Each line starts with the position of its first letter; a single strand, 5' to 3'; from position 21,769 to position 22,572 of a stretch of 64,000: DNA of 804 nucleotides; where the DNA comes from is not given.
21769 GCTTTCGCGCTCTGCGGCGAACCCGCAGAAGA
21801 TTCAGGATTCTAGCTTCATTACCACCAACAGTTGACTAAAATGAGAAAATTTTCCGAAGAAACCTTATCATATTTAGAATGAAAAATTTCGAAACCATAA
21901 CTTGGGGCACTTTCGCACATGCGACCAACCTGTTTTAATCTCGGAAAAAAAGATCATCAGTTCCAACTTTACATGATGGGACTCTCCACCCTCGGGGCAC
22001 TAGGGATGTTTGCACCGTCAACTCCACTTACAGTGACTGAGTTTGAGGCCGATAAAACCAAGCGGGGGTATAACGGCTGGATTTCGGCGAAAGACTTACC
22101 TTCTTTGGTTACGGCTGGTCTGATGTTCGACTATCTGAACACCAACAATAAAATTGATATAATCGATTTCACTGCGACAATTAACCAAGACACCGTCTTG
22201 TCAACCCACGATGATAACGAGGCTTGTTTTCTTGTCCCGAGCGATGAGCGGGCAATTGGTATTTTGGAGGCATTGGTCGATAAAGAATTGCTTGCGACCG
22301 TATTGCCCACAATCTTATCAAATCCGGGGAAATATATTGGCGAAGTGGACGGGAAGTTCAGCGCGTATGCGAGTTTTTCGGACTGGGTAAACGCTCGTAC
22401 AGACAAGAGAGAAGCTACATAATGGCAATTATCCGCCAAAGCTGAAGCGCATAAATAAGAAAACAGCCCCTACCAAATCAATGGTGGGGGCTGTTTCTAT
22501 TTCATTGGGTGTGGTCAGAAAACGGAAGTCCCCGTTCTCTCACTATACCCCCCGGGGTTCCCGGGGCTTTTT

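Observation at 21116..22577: AT-rich two-gene cassette bounded by ~115-nt inverted repeats, wedged between dnaQ and secB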

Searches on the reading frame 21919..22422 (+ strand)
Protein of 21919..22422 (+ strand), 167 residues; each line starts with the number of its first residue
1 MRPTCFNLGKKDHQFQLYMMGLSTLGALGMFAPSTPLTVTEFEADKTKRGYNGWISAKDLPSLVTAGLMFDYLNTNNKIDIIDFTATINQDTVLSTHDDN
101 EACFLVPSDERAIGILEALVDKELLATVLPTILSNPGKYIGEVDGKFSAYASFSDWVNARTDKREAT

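Call 10: search_protein_families(library=pfam, proteins=[window:21919-22422:+], max_evalue=0.01)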
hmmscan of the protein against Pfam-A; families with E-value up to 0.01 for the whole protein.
window:21919-22422:+ (167 aa): 0 families

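Call 11: search_protein_families(library=ncbifam, proteins=[window:21919-22422:+], max_evalue=0.1)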
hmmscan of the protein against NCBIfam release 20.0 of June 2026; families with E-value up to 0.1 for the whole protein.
window:21919-22422:+ (167 aa): 0 families

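Call 13: find_encoding_contigs(protein=window:21919-22419:+, flank=10000, max_places=10)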
Protein window:21919-22419:+ (167 aa): no gene with exactly this product is on record in the collection.

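Call 15: find_homologous_proteins(query=window:21919-22419:+, max_evalue=0.001)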
Query window:21919-22419:+ (167 aa): 1 proteins with E <= 0.001 among 45 candidates.
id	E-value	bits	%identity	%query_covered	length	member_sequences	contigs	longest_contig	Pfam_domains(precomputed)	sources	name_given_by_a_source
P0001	6.3e-107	372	100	100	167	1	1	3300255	-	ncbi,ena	-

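Call 16: find_encoding_contigs(protein=P0001, flank=10000, max_places=10)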
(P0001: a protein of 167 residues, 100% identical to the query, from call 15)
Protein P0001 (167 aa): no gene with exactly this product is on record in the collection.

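Call 18: find_encoding_contigs(protein=P0004, flank=6000, max_places=6)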
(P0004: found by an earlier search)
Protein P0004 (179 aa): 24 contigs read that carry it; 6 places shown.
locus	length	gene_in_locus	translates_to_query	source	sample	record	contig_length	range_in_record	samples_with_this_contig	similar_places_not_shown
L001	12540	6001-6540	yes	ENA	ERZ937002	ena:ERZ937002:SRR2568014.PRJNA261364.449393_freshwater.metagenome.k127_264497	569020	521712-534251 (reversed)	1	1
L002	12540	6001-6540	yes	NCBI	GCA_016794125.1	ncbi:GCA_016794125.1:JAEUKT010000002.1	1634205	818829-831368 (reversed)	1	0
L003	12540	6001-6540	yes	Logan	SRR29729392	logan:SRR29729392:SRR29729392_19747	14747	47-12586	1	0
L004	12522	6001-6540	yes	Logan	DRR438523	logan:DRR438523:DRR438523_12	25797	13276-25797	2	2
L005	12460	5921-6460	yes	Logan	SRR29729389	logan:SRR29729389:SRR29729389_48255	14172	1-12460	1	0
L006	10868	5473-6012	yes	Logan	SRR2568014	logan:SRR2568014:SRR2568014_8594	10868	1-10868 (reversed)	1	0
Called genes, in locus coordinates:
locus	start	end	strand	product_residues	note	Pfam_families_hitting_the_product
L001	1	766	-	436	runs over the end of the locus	PF00155:Aminotran_1_2, PF01212:Beta_elim_lyase (faint), PF01053:Cys_Met_Meta_PP (weak)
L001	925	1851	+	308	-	PF00294:PfkB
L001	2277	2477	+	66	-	-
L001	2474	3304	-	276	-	PF02475:TRM5-TYW2_MTfase (faint), PF05050:Methyltransf_21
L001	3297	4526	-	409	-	PF03562:MltA, PF06725:3D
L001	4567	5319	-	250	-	PF04280:Tim44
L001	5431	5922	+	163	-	PF04186:FxsA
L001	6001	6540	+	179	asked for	PF02556:SecB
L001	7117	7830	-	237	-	PF00929:RNase_T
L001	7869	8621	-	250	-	PF06764:DUF1223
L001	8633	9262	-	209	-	PF01121:CoaE, PF13238:AAA_18 (faint)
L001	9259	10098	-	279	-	PF08501:Shikimate_dh_N, PF01488:Shikimate_DH, PF03807:F420_oxidored (faint), PF18317:SDH_C (weak)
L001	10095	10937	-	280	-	PF03618:Kinase-PPPase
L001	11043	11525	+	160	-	-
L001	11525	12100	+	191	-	PF18306:LDcluster4, PF03641:Lysine_decarbox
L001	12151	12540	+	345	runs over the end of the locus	PF00070:Pyr_redox (faint), PF01266:DAO (faint), PF03486:HI0933_like (faint), PF07992:Pyr_redox_2, PF13738:Pyr_redox_3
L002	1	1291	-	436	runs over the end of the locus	PF00155:Aminotran_1_2, PF01212:Beta_elim_lyase (faint), PF01053:Cys_Met_Meta_PP (weak)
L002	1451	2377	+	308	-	PF00294:PfkB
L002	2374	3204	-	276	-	PF02475:TRM5-TYW2_MTfase (faint), PF05050:Methyltransf_21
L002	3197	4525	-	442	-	PF03562:MltA, PF06725:3D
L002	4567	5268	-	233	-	PF04280:Tim44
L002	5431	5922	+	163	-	PF04186:FxsA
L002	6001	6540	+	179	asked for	PF02556:SecB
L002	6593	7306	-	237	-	PF00929:RNase_T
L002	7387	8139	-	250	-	PF06764:DUF1223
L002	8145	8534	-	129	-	-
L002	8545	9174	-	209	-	PF01121:CoaE, PF13238:AAA_18 (faint)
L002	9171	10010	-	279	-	PF08501:Shikimate_dh_N, PF01488:Shikimate_DH, PF18317:SDH_C (weak)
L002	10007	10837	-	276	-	PF03618:Kinase-PPPase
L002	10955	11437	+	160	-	-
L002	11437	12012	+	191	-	PF18306:LDcluster4, PF03641:Lysine_decarbox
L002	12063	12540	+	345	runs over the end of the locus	PF00070:Pyr_redox (faint), PF01266:DAO (faint), PF03486:HI0933_like (faint), PF07992:Pyr_redox_2, PF13738:Pyr_redox_3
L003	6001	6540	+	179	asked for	PF02556:SecB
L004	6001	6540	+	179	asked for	PF02556:SecB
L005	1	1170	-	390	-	?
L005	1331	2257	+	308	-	PF00294:PfkB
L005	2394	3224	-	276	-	PF02475:TRM5-TYW2_MTfase (faint), PF05050:Methyltransf_21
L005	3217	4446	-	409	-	PF03562:MltA, PF06725:3D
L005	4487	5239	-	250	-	PF04280:Tim44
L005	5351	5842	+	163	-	PF04186:FxsA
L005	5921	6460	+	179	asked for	PF02556:SecB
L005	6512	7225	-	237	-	PF00929:RNase_T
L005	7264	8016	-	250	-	PF06764:DUF1223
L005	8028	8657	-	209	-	PF01121:CoaE, PF13238:AAA_18 (faint)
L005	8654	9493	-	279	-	PF08501:Shikimate_dh_N, PF01488:Shikimate_DH, PF18317:SDH_C (weak)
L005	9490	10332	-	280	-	PF03618:Kinase-PPPase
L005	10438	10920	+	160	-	-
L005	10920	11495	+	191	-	PF18306:LDcluster4, PF03641:Lysine_decarbox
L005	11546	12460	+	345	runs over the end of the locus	PF00070:Pyr_redox (faint), PF01266:DAO (faint), PF03486:HI0933_like (faint), PF07992:Pyr_redox_2, PF13738:Pyr_redox_3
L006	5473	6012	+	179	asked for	PF02556:SecB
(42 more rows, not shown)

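Call 19: find_encoding_contigs(protein=P0005, flank=6000, max_places=4)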
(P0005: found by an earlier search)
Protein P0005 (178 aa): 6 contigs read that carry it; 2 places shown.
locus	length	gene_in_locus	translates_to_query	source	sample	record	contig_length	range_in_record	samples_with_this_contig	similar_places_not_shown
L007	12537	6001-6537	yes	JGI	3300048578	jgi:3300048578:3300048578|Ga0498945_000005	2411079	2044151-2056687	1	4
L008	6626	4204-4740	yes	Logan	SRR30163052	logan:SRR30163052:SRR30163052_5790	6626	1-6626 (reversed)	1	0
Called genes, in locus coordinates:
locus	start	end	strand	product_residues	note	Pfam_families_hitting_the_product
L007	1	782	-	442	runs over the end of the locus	PF00155:Aminotran_1_2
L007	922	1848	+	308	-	PF00294:PfkB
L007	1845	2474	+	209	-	-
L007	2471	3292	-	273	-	PF02475:TRM5-TYW2_MTfase (weak), PF05050:Methyltransf_21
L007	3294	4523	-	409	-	PF03562:MltA, PF06725:3D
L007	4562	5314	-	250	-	PF04280:Tim44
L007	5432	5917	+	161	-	PF04186:FxsA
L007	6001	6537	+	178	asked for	PF02556:SecB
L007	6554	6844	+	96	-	PF01541:GIY-YIG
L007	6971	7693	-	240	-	PF00929:RNase_T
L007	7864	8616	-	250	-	PF06764:DUF1223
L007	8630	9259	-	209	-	PF01121:CoaE, PF13238:AAA_18 (faint)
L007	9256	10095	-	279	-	PF08501:Shikimate_dh_N, PF01488:Shikimate_DH, PF18317:SDH_C (weak)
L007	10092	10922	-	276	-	PF03618:Kinase-PPPase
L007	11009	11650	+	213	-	PF18306:LDcluster4, PF03641:Lysine_decarbox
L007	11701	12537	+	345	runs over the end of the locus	PF00070:Pyr_redox (faint), PF01266:DAO (faint), PF03486:HI0933_like (faint), PF07992:Pyr_redox_2, PF13738:Pyr_redox_3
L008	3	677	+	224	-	?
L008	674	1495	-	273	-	PF02475:TRM5-TYW2_MTfase (weak), PF05050:Methyltransf_21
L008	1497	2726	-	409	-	PF03562:MltA, PF06725:3D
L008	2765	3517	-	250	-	PF04280:Tim44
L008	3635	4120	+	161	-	PF04186:FxsA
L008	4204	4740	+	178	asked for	PF02556:SecB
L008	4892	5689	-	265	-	-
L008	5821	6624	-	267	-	?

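Call 76: predict_structure(protein=window:21919-22419:+)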
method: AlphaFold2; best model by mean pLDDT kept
length: 167 residues; sequences in the alignment: 1
mean_pLDDT: 36.3   pTM: 0.36
mean pLDDT of the five models: 36.3, 35.8, 35.7, 34.8, 30.9
residues with pLDDT >= 90: 0; 70-90: 0; 50-70: 32; < 50: 135
segments of 3 or more residues with pLDDT < 50: 1-125, 163-167
pLDDT, mean of each block of 10 residues (from residue 1): 27 24 24 30 39 32 32 27 25 25 34 41 50 52 59 54 43
secondary structure, 60 per line:
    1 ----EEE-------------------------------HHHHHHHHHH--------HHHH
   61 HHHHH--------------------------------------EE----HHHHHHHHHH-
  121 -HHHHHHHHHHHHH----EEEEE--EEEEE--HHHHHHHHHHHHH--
elements in order: E5-7 H39-48 H57-65 H110-119 H122-134 E139-143 E146-150 H153-165

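Call 80: search_protein_representatives(protein=window:21919-22419:+)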
Query: 167 residues. Proteins with E-value up to 0.001 (for the whole library): 90; up to 1e-10: 39; up to 1e-30: 2. The best 90 are listed.
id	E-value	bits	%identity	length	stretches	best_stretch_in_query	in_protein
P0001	2.0e-107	372.2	100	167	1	1-167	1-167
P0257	4.4e-32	127.3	44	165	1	1-158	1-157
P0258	2.2e-28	115.3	42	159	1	1-156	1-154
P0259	2.7e-25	105.3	39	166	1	12-158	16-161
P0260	4.0e-23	98.2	39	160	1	1-158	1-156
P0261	4.8e-23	97.9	35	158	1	1-157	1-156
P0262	3.8e-21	91.8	36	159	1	2-158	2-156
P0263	1.2e-20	90.1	36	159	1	3-141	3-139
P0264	2.8e-19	85.7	37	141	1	30-158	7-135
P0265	3.1e-19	85.5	34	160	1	1-156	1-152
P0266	2.3e-18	82.7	38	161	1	3-159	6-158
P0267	2.9e-18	82.4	35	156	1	1-157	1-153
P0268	4.6e-18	81.7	34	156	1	5-157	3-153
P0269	1.8e-17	79.8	32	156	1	1-158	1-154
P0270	4.6e-17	78.5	36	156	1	1-157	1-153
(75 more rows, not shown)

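Call 84: search_protein_families(library=pfam, alignment_id=A6, max_evalue=0.01)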
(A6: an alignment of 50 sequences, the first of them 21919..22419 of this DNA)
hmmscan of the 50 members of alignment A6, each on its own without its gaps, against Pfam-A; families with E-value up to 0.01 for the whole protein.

A. member 1, window:21919-22419:+ (167 aa): 0 families

B. families by the number of members that match (of 50 scanned): 1 family
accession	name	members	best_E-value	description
PF18929.5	DUF5678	1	0.0001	Family of unknown function (DUF5678)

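Call 85: find_encoding_contigs(protein=P0257, flank=8000, max_places=5)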
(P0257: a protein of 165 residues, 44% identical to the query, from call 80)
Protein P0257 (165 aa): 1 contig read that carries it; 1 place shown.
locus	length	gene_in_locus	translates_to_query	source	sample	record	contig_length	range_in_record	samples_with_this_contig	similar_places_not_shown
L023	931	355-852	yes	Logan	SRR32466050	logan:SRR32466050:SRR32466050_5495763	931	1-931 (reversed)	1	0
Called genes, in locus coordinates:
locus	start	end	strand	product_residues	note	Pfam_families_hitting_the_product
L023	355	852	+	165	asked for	-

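Call 86: search_protein_families(library=padloc, proteins=[window:21919-22419:+], max_evalue=0.01)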
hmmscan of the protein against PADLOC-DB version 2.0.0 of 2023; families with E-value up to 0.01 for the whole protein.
window:21919-22419:+ (167 aa): 0 families

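Call 87: search_protein_families(library=phrogs, proteins=[window:21919-22419:+], max_evalue=0.01)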
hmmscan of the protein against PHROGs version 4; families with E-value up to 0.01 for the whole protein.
window:21919-22419:+ (167 aa): 0 families

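Call 88: list_cluster_members(proteins=[P0258, P0259, P0260, P0261, P0262, P0263, P0265, P0266, P0267, P0268])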
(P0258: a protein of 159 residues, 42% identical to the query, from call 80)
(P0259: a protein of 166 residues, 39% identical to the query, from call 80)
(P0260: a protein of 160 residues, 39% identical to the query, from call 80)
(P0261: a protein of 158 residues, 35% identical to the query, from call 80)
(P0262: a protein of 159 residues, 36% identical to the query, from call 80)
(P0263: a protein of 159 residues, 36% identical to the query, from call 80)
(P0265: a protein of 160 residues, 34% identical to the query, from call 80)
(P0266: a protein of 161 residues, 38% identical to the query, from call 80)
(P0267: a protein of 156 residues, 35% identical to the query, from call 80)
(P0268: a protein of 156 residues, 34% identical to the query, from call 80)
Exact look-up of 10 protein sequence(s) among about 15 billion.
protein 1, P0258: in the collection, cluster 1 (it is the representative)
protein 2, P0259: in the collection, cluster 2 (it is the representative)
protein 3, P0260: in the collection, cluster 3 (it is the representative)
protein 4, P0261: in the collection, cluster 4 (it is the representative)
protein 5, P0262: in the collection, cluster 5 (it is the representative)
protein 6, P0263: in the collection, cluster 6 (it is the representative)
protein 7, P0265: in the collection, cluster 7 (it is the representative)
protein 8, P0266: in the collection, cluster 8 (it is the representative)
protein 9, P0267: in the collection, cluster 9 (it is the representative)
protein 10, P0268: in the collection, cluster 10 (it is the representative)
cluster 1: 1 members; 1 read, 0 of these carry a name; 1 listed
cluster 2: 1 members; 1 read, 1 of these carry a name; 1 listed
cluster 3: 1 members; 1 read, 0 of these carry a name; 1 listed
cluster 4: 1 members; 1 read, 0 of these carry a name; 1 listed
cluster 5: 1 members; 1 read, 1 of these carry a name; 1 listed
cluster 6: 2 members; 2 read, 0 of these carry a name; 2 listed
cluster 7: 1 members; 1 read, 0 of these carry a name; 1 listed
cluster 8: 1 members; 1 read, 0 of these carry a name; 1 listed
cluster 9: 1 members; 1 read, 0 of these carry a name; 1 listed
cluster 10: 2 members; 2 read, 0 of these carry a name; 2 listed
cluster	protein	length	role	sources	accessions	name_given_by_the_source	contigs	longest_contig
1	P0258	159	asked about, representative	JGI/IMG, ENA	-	-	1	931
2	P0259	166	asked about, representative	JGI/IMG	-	hypothetical protein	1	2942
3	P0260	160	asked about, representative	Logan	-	-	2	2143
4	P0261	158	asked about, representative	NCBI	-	-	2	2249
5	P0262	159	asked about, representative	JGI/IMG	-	hypothetical protein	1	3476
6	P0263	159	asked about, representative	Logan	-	-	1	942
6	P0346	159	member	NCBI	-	-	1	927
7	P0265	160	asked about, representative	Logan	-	-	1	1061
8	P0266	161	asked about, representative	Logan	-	-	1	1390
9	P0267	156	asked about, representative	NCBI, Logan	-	-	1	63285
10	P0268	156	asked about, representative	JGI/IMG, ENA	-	-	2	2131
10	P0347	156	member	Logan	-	-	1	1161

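Call 89: find_encoding_contigs(protein=P0267, flank=8000, max_places=3)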
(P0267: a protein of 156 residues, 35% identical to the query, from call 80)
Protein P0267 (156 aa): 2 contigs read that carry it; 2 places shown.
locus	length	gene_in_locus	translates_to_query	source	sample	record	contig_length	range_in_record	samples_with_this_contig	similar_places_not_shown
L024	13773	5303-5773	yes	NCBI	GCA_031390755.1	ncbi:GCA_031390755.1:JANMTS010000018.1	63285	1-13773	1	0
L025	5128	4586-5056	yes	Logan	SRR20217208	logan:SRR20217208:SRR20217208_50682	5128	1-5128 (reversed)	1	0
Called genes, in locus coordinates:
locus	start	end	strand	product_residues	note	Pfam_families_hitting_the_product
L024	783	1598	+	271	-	PF01936:NYN (faint)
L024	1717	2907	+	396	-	PF04326:SLFN_AlbA_2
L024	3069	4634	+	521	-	PF04471:Mrr_cat, PF12770:CHAT, PF01364:Peptidase_C25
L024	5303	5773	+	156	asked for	-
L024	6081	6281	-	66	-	-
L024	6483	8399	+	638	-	PF05960:DUF885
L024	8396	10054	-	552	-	PF01268:FTHFS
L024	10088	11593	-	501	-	PF00675:Peptidase_M16, PF05193:Peptidase_M16_C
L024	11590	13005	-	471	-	PF00675:Peptidase_M16, PF05193:Peptidase_M16_C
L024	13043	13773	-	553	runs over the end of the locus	PF04389:Peptidase_M28, PF01546:Peptidase_M20 (weak)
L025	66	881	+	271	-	PF01936:NYN (faint)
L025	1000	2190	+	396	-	PF04326:SLFN_AlbA_2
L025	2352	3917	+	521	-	PF04471:Mrr_cat, PF12770:CHAT, PF01364:Peptidase_C25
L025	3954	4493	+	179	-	-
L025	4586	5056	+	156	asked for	-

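Call 90: find_encoding_contigs(protein=P0259, flank=8000, max_places=3)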
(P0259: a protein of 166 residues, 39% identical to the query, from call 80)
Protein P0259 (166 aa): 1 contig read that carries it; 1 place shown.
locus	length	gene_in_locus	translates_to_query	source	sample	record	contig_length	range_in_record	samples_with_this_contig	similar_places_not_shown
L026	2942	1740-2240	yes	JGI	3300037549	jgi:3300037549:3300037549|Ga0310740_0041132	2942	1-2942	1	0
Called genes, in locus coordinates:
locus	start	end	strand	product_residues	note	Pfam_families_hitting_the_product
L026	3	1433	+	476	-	?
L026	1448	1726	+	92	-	-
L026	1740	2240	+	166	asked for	-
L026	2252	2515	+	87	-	-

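Call 91: predict_structure(alignment_id=A6)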
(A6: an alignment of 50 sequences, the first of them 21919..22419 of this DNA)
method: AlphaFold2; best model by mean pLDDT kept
length: 167 residues; sequences in the alignment: 50
mean_pLDDT: 95.7   pTM: 0.89
mean pLDDT of the five models: 95.7, 95.5, 95.5, 95.5, 95.0
residues with pLDDT >= 90: 154; 70-90: 10; 50-70: 3; < 50: 0
segments of 3 or more residues with pLDDT < 50: none
pLDDT, mean of each block of 10 residues (from residue 1): 96 98 97 98 86 91 98 95 97 97 98 98 98 98 97 97 86
secondary structure, 60 per line:
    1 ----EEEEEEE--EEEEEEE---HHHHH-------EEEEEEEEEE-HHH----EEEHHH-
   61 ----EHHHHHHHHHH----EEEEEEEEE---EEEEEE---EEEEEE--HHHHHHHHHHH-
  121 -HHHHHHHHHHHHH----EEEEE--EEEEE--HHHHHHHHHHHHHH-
elements in order: E5-11 E14-20 H24-28 E36-45 E54-56 H66-75 E80-88 E92-97 E101-106 H109-119 H122-134 E139-143 E146-150 H153-166

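Call 95: fold_search(model_id=the predicted structure, library=pdb)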
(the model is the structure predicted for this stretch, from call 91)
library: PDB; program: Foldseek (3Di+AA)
matches with E <= 10: 899; with E <= 0.001: 0
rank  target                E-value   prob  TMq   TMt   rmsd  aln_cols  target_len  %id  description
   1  8fz5_G                7.7e-02  0.14  0.18  0.15  15.2       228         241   10  The PI31-free Bovine 20S proteasome (released 2023-07-05)
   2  7tej_C                8.2e-02  0.13  0.16  0.13  15.1       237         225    8  Cryo-EM structure of the 20S Alpha 3 Deletion proteasome core particle (released 2022-08-10)
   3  8ypk_O                8.2e-02  0.10  0.15  0.13  16.3       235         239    8  mouse proteasome 20S subunit in complex with compound 1 (released 2024-07-31)
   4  7tej_Q                8.6e-02  0.16  0.20  0.17  15.2       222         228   10  Cryo-EM structure of the 20S Alpha 3 Deletion proteasome core particle (released 2022-08-10)
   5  5dsv_J                9.1e-02  0.11  0.16  0.13  16.0       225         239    8  Crystal structure of human proteasome alpha7 tetradecamer (released 2015-12-02)
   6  5dsv_I                1.1e-01  0.11  0.16  0.13  16.0       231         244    8  Crystal structure of human proteasome alpha7 tetradecamer (released 2015-12-02)
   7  7lxv_B                1.1e-01  0.13  0.18  0.16  15.9       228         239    7  Structure of human 20S proteasome with bound MPI-5 (released 2021-09-22)
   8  8ysx_J                1.1e-01  0.11  0.18  0.14  16.1       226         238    9  canine immunoproteasome 20S subunit in complex with compound 2 (released 2024-07-31)
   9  5dsv_H                1.1e-01  0.10  0.16  0.13  16.0       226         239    8  Crystal structure of human proteasome alpha7 tetradecamer (released 2015-12-02)
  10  8yiy_F                1.1e-01  0.10  0.16  0.13  15.8       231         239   11  Cryo-EM structure of human proteasome assembly intermediate preholo-1 (released 2025-01-15)
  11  5dsv_G                1.1e-01  0.10  0.16  0.13  16.1       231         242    8  Crystal structure of human proteasome alpha7 tetradecamer (released 2015-12-02)
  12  3wxr_E                1.2e-01  0.11  0.18  0.14  15.6       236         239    6  Yeast 20S proteasome with a mutation of alpha7 subunit (released 2014-10-22)
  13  8adn_B                1.3e-01  0.12  0.18  0.15  14.8       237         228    9  Vairimorpha necatrix 20S proteasome from spores (released 2022-11-23)
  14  5le5_B                1.3e-01  0.08  0.15  0.12  16.1       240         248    8  Native human 20S proteasome at 1.8 Angstrom (released 2016-08-17)
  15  5le5_T                1.3e-01  0.11  0.17  0.14  15.9       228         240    9  Native human 20S proteasome at 1.8 Angstrom (released 2016-08-17)
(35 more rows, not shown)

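Call 103: fold_search(model_id=the predicted structure, library=viral)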
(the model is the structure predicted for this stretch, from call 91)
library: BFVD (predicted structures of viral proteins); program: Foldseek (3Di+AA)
matches with E <= 10: 566; with E <= 0.001: 0
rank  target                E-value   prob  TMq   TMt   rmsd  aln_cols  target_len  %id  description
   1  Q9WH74                6.5e-03  0.38  0.20  0.12  15.8       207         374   11  Uncharacterized protein (Fragment) [African swine fever virus]
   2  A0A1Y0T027            1.9e-02  0.33  0.17  0.14  13.3       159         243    9  Uncharacterized protein [Pseudomonas phage Noxifer]
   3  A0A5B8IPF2            1.1e-01  0.08  0.14  0.11  18.0       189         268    8  Uncharacterized protein [Mimiviridae sp. ChoanoV1]
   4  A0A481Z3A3            1.3e-01  0.18  0.19  0.13  10.1       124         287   10  Cupin domain protein [Pithovirus LCPAC101]
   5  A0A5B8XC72            1.4e-01  0.20  0.21  0.09  12.5       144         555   10  G1340L [African swine fever virus]
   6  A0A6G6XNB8            2.0e-01  0.21  0.27  0.11  16.2       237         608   10  (no name in the UniProt tables at hand)
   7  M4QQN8                2.0e-01  0.11  0.21  0.14  14.5       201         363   12  (no name in the UniProt tables at hand)
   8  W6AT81                2.1e-01  0.30  0.29  0.16  12.8       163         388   13  (no name in the UniProt tables at hand)
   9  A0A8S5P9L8            2.3e-01  0.44  0.32  0.18  10.7       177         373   12  Recombination-associated protein [Siphoviridae sp. ct8Hx23]
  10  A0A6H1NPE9            2.3e-01  0.14  0.18  0.19  15.8       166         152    8  (no name in the UniProt tables at hand)
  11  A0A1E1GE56            2.3e-01  0.07  0.15  0.17  14.1       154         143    9  (no name in the UniProt tables at hand)
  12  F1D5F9                2.4e-01  0.38  0.29  0.19   9.9       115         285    8  (no name in the UniProt tables at hand)
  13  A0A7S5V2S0            2.7e-01  0.12  0.22  0.11  20.2       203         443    8  (no name in the UniProt tables at hand)
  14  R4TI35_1              2.9e-01  0.10  0.21  0.06  12.7       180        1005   10  (no name in the UniProt tables at hand)
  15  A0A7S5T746            2.9e-01  0.04  0.14  0.11  17.3       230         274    9  (no name in the UniProt tables at hand)
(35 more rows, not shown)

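Call 105: search_protein_families(library=pfam, proteins=[L008:4892-5689:-, L001:6708-7097:-, L007:6554-6844:+], max_evalue=0.01)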
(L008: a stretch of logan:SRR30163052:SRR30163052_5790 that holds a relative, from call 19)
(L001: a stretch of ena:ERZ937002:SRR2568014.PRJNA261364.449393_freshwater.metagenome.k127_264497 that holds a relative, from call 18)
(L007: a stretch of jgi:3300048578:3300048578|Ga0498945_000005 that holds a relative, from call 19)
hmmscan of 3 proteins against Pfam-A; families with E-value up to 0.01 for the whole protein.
L008:4892-5689:- (265 aa): 0 families

L001:6708-7097:- (129 aa): 1 family
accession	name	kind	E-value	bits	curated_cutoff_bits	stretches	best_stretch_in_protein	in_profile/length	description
PF14119.11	DUF4288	-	1.1e-09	38.9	27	1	19-101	1-84/84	Domain of unknown function (DUF4288)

L007:6554-6844:+ (96 aa): 1 family
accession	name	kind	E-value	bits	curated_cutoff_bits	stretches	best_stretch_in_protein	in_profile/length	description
PF01541.30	GIY-YIG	-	9.9e-15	55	22.6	1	4-78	2-78/78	GIY-YIG catalytic domain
